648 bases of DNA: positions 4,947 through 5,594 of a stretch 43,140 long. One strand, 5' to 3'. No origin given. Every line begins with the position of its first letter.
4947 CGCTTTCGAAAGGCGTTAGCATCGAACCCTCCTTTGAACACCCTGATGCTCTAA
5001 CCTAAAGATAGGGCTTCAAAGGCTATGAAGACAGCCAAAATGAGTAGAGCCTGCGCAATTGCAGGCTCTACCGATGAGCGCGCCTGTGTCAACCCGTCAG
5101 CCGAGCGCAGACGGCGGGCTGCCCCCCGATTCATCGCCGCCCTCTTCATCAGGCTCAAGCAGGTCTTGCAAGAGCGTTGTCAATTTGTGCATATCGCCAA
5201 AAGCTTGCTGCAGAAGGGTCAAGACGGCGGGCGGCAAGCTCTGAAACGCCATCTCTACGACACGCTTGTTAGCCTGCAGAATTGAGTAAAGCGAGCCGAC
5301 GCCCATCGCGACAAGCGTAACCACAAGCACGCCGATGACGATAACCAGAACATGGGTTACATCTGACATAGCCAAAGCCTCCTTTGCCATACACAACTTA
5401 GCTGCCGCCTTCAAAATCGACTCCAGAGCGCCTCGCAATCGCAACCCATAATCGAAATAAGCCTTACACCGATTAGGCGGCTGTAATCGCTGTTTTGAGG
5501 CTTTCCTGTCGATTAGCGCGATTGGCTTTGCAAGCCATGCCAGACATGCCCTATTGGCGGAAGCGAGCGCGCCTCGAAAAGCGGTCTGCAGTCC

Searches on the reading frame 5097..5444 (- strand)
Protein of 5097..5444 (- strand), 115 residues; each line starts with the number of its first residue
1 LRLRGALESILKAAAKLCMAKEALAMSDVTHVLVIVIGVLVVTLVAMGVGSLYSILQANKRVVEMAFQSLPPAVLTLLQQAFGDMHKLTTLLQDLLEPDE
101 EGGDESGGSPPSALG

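Call 57: search_protein_families(library=pfam, proteins=[window:5097-5444:-], max_evalue=0.01)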
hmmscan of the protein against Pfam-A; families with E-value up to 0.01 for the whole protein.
window:5097-5444:- (115 aa): 1 family
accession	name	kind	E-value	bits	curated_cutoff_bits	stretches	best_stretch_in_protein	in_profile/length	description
PF12729.13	4HB_MCP_1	-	0.0036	17.3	27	1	32-87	7-60/181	Four helix bundle sensory module for signal transduction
